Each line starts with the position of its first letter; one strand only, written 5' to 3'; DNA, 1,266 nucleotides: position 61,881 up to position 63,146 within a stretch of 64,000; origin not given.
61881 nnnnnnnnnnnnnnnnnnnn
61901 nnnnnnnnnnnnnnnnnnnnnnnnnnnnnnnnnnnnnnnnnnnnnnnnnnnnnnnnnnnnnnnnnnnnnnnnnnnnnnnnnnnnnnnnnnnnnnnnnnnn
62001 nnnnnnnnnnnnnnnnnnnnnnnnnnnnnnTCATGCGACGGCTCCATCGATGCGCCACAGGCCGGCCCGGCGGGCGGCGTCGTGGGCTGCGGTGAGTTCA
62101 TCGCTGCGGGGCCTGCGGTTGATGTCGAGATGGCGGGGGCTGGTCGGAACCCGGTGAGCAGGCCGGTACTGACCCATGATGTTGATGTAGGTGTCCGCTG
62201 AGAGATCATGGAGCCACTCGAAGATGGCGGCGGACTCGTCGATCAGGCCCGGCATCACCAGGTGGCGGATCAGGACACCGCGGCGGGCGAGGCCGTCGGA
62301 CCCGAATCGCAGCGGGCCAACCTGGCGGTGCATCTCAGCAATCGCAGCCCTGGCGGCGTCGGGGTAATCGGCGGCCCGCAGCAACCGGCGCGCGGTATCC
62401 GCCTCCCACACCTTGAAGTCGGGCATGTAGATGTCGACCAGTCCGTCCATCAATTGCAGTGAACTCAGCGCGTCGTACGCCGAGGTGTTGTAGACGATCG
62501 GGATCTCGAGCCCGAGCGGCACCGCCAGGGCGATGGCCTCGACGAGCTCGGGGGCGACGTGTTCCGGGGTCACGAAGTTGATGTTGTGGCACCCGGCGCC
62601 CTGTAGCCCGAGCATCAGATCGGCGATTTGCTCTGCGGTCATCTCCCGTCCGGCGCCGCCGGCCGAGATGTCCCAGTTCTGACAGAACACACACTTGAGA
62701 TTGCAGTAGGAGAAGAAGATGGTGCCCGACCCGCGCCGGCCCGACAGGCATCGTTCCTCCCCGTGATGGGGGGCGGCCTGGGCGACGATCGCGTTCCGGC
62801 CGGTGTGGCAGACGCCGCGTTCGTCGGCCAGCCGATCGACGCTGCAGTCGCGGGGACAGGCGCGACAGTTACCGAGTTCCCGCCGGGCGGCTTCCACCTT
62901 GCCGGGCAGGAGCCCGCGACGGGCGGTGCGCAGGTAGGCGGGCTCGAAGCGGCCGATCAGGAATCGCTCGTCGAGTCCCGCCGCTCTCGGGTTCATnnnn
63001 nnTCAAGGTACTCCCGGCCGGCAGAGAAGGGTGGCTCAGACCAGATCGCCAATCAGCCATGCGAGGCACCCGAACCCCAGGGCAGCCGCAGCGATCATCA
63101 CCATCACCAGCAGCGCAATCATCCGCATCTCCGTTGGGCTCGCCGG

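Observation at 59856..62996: Non-canonical AmmeMemoRadiSam locus: protein B convergent and almost abutting the radical SAM gene, an extra PflX-like radical SAM upstream, and no AMMECR1 partner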

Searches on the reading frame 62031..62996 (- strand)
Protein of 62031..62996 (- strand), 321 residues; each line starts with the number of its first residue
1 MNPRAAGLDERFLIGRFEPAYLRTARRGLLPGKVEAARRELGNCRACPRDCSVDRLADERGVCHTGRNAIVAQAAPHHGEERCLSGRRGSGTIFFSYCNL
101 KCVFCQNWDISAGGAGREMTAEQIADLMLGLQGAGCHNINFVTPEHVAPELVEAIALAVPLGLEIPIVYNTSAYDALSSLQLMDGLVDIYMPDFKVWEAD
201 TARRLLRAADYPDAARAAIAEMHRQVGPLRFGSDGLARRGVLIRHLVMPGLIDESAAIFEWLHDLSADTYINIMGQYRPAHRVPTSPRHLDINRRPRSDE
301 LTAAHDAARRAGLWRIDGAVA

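Call 3: search_protein_families(library=ncbifam, proteins=[window:62031-62996:-], max_evalue=0.01)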
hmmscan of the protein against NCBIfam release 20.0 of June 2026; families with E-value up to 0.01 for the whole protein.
window:62031-62996:- (321 aa): 3 families
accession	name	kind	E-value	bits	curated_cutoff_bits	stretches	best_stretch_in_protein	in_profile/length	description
TIGR02495.1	NrdG2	equivalog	6.7e-08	32.1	131.15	1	90-203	18-130/193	anaerobic ribonucleoside-triphosphate reductase activating protein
TIGR04337.1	AmmeMemoSam_rS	hypoth_equivalog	9.7e-06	24.7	220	1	97-122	78-103/349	AmmeMemoRadiSam system radical SAM enzyme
TIGR02493.1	PFLA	equivalog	0.00018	21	231.75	1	92-126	19-53/235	pyruvate formate-lyase-activating protein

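Call 4: search_protein_families(library=pfam, proteins=[window:62031-62996:-], max_evalue=0.01)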
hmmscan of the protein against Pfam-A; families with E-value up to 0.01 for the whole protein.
window:62031-62996:- (321 aa): 2 families
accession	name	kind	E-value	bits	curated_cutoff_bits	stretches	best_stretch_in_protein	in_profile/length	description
PF04055.27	Radical_SAM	-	3.1e-12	47.4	29.5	1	93-256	2-160/166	Radical SAM superfamily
PF13353.11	Fer4_12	-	0.0043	17.8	22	1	92-142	9-59/137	4Fe-4S single cluster domain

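Call 26: find_encoding_contigs(protein=window:62031-62996:-, flank=10000, max_places=6)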
Protein window:62031-62996:- (321 aa): 1 contig read that carries it; 1 place shown.
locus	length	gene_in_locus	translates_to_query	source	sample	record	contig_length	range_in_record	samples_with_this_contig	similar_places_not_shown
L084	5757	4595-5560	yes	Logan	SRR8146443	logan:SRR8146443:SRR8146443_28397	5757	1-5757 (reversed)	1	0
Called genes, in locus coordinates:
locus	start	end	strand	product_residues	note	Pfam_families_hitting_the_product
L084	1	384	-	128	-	?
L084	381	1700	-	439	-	PF06050:HGD-D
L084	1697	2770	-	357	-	PF06050:HGD-D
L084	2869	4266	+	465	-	PF01565:FAD_binding_4, PF02913:FAD-oxidase_C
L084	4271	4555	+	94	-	-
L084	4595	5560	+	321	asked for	PF04055:Radical_SAM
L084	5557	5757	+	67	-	?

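Call 27: find_related_loci(query=window:62031-62996:-, collection=metagenome_contigs, flank=8000)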
Query window:62031-62996:- (321 aa) in metagenome_contigs; peptide patterns used: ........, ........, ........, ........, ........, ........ (x = any residue, [..] = any of these).
600 stretches matched a pattern (row limit reached: there are more); 267 encode a relative of the query (tblastn E <= 1e-3); the best 80 are kept; 80 distinct loci.
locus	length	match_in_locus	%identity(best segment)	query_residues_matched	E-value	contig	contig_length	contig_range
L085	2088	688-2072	73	1-317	4e-165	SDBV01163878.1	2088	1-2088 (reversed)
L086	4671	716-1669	71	1-317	1e-156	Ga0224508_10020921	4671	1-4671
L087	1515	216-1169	71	1-317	1e-166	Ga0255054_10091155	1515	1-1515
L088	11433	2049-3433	71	1-317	5e-152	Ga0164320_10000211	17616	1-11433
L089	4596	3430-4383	72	1-317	2e-154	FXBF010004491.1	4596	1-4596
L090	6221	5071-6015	72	4-317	5e-152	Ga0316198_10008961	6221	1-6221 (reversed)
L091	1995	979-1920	74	5-317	2e-162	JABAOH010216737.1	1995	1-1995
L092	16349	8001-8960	71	1-319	6e-150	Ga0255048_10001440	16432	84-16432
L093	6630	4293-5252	71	1-319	3e-150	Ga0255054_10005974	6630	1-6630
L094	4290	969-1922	76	1-317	6e-153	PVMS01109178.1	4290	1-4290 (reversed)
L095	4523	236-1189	73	1-317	7e-152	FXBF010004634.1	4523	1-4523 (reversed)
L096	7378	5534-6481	73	1-315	5e-149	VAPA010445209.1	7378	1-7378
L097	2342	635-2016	71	1-317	9e-156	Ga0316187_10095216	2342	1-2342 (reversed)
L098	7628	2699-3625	73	10-317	6e-146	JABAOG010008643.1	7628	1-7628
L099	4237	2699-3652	69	1-317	3e-149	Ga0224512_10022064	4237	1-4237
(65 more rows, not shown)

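Call 33: search_solved_structures(query=window:62031-62996:-, max_evalue=0.01)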
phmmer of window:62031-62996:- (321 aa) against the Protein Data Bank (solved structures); distinct sequences matched with E-value up to 0.01: 0.

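Call 45: find_homologous_proteins(query=window:62031-62996:-, max_evalue=1e-10)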
Query window:62031-62996:- (321 aa): 8000 proteins with E <= 1e-10 among 8000 candidates; the best 120 are listed.
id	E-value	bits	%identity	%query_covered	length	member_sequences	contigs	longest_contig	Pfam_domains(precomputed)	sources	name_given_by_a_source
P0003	3.6e-216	735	100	100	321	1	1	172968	PF04055.28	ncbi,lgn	-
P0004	1.1e-165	569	79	99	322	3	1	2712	PF04055.28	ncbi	-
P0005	2.5e-157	542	76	99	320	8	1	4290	PF04055.28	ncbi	-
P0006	3.4e-157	541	76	99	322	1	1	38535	PF04055.28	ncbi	ncbi:MAG: radical SAM protein [Actinomycetota bacterium]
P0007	1.3e-153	529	75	95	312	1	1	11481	PF04055.28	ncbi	-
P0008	2.9e-153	528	73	99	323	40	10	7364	PF04055.28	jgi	jgi:putative pyruvate formate lyase activating enzyme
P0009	4.0e-153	528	73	99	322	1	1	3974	PF04055.28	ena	-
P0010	4.4e-153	528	73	99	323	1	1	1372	PF04055.28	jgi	jgi:putative pyruvate formate lyase activating enzyme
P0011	5.1e-153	527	72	99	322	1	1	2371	PF04055.28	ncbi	-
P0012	1.0e-152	526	73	99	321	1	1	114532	PF04055.28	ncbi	-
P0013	2.2e-152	525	74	99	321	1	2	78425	PF04055.28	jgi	jgi:putative pyruvate formate lyase activating enzyme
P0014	4.9e-152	524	72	99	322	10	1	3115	PF04055.28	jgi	jgi:putative pyruvate formate lyase activating enzyme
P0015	1.6e-151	522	71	99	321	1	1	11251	PF04055.28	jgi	jgi:putative pyruvate formate lyase activating enzyme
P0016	1.7e-151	522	73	99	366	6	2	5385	PF04055.28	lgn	-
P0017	3.5e-151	521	73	99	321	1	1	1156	PF04055.28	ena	-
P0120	5.8e-140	485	68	98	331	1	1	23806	PF04055.28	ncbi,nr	ncbi:MAG: radical SAM protein [bacterium]|nr:radical SAM protein [bacterium]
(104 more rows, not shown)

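Call 46: find_encoding_contigs(protein=P0006, flank=10000, max_places=3)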
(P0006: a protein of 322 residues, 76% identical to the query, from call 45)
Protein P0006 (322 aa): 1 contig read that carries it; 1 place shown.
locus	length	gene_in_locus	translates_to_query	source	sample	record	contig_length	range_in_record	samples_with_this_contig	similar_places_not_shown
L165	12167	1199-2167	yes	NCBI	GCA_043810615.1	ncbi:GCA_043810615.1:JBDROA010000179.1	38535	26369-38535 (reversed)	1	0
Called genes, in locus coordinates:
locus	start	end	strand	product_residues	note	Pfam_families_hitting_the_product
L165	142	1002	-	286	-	PF14451:Ub-Mut7C, PF01927:Mut7-C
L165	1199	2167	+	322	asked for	PF04055:Radical_SAM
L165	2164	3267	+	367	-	PF04055:Radical_SAM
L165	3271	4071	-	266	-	PF01875:Memo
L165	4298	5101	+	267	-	-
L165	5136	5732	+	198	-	-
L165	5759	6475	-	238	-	-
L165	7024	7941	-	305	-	PF08240:ADH_N, PF00107:ADH_zinc_N, PF13602:ADH_zinc_N_2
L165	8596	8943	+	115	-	-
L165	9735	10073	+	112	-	-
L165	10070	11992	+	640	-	PF02730:AFOR_N, PF01314:AFOR_C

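Call 47: find_encoding_contigs(protein=P0012, flank=10000, max_places=3)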
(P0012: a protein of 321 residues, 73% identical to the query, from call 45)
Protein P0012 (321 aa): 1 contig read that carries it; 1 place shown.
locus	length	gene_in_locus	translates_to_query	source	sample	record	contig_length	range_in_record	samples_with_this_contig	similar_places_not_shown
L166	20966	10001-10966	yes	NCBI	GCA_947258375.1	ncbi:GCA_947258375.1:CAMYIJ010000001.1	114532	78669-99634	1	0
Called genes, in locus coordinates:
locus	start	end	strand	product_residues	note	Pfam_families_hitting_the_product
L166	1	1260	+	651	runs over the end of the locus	PF02730:AFOR_N, PF01314:AFOR_C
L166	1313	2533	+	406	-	PF03453:MoeA_N, PF00994:MoCF_biosynth, PF03454:MoeA_C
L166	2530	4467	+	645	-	PF03453:MoeA_N, PF00994:MoCF_biosynth, PF03454:MoeA_C, PF12727:PBP_like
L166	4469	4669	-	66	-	-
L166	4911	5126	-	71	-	PF07311:Dodecin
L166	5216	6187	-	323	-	PF02779:Transket_pyr, PF02780:Transketolase_C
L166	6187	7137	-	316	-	PF00676:E1_dh, PF02775:TPP_enzyme_C (weak)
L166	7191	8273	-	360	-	PF01547:SBP_bac_1, PF13416:SBP_bac_8, PF13531:SBP_bac_11, PF13343:SBP_bac_6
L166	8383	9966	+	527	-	PF00732:GMC_oxred_N (faint), PF00890:FAD_binding_2 (weak), PF01266:DAO (weak), PF07992:Pyr_redox_2 (weak), PF13450:NAD_binding_8 (weak), PF05199:GMC_oxred_C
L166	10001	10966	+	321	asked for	PF04055:Radical_SAM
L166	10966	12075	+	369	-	PF04055:Radical_SAM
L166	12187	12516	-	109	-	PF01850:PIN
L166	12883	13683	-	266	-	PF01875:Memo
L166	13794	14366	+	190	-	-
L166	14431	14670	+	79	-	PF00903:Glyoxalase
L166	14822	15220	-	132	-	PF14539:DUF4442, PF20789:4HBT_3C (weak), PF13622:4HBT_3, PF03061:4HBT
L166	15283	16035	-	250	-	PF05116:S6PP, PF08282:Hydrolase_3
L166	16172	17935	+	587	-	PF22422:MGH1-like_GH (faint), PF12899:Glyco_hydro_100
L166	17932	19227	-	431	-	PF00862:GT-B_Sucrose_synth, PF20706:GT4-conflict, PF13439:Glyco_transf_4, PF13579:Glyco_trans_4_4, PF00862:GT-B_Sucrose_synth (weak), PF00534:Glycos_transf_1, PF13692:Glyco_trans_1_4, PF13524:Glyco_trans_1_2 (weak)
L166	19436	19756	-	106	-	PF01022:HTH_5, PF12802:MarR_2 (weak), PF12840:HTH_20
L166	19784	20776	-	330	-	PF03773:ArsP_1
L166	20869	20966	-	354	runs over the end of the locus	PF00266:Aminotran_5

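Call 67: find_encoding_contigs(protein=P0120, flank=10000, max_places=2)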
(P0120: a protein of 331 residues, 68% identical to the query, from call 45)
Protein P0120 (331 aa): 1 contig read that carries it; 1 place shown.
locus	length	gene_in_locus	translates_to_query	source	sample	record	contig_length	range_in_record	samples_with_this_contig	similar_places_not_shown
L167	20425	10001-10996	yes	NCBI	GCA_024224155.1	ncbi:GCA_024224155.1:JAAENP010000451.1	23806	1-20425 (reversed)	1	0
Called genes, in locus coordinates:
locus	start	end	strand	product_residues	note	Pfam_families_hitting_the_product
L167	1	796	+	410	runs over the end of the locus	PF00070:Pyr_redox (faint), PF00890:FAD_binding_2 (faint), PF01266:DAO, PF03486:HI0933_like (faint), PF07992:Pyr_redox_2 (faint), PF13450:NAD_binding_8 (weak), PF13738:Pyr_redox_3 (faint)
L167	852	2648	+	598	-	PF00041:fn3 (faint)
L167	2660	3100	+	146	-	-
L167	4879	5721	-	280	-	PF00950:ABC-3, PF01032:FecCD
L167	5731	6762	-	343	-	PF01297:ZnuA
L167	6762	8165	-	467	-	-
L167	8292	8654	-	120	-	-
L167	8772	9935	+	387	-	-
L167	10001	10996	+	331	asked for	PF04055:Radical_SAM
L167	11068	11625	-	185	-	PF13505:OMP_b-brl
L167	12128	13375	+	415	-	PF25819:Nal1_C (faint)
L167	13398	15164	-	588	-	PF13360:PQQ_2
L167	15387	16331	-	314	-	PF12852:Cupin_6, PF00165:HTH_AraC (faint), PF12833:HTH_18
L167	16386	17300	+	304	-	PF05368:NmrA, PF13460:NAD_binding_10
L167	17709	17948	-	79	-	-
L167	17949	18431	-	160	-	PF09970:DUF2204 (faint), PF08843:AbiEii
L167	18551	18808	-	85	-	-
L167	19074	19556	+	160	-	-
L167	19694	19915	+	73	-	PF01402:RHH_1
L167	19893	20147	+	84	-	PF05016:ParE_toxin, PF15781:ParE-like_toxin (weak)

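Call 68: find_encoding_contigs(protein=P0013, flank=10000, max_places=2)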
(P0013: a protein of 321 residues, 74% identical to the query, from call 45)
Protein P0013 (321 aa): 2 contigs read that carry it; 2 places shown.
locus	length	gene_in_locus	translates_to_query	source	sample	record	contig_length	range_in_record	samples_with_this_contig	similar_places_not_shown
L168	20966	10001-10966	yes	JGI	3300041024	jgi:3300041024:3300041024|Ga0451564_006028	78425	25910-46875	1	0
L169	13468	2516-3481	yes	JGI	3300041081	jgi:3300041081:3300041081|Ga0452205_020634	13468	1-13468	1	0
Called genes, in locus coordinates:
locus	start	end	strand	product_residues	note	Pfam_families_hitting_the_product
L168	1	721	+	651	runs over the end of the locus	PF02730:AFOR_N, PF01314:AFOR_C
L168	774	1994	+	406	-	PF03453:MoeA_N, PF00994:MoCF_biosynth, PF03454:MoeA_C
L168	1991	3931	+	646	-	PF03453:MoeA_N, PF00994:MoCF_biosynth, PF03454:MoeA_C, PF12727:PBP_like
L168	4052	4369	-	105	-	PF00583:Acetyltransf_1 (weak), PF13508:Acetyltransf_7 (weak), PF13673:Acetyltransf_10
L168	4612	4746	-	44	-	-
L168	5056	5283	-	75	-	PF07311:Dodecin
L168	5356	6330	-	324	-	PF02779:Transket_pyr, PF02780:Transketolase_C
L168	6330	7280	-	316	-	PF00676:E1_dh, PF02775:TPP_enzyme_C (faint)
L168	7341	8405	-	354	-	PF01547:SBP_bac_1, PF13416:SBP_bac_8, PF13531:SBP_bac_11, PF13343:SBP_bac_6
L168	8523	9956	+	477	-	PF00732:GMC_oxred_N (faint), PF00890:FAD_binding_2 (weak), PF01266:DAO (weak), PF07992:Pyr_redox_2 (faint), PF13450:NAD_binding_8 (weak), PF05199:GMC_oxred_C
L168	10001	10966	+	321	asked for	PF04055:Radical_SAM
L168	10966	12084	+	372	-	PF04055:Radical_SAM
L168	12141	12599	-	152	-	-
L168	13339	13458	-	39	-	-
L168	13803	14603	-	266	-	PF01875:Memo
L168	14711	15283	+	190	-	-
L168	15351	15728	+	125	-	PF00903:Glyoxalase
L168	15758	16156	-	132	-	PF14539:DUF4442, PF13622:4HBT_3, PF03061:4HBT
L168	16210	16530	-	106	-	PF01022:HTH_5, PF12802:MarR_2 (weak), PF12840:HTH_20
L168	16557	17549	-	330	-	PF03773:ArsP_1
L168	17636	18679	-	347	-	PF00266:Aminotran_5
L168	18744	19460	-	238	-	PF14256:YwiC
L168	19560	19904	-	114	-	-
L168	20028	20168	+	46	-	-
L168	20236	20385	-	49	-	-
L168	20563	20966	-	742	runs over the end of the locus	PF03176:MMPL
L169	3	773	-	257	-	?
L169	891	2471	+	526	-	PF00890:FAD_binding_2 (weak), PF01266:DAO (weak), PF07992:Pyr_redox_2 (faint), PF13450:NAD_binding_8 (weak), PF00732:GMC_oxred_N (weak), PF05199:GMC_oxred_C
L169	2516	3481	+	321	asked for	PF04055:Radical_SAM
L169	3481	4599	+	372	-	PF04055:Radical_SAM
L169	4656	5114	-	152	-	-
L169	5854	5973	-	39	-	-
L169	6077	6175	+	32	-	-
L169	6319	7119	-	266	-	PF01875:Memo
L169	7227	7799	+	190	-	-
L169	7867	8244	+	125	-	PF00903:Glyoxalase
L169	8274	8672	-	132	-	PF14539:DUF4442, PF13622:4HBT_3, PF03061:4HBT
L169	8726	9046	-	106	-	PF01022:HTH_5, PF12802:MarR_2 (weak), PF12840:HTH_20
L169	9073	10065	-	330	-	PF03773:ArsP_1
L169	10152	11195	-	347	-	PF00266:Aminotran_5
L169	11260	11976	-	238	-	PF14256:YwiC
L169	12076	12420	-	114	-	-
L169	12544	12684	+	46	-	-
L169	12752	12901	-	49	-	-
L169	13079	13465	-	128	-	PF03176:MMPL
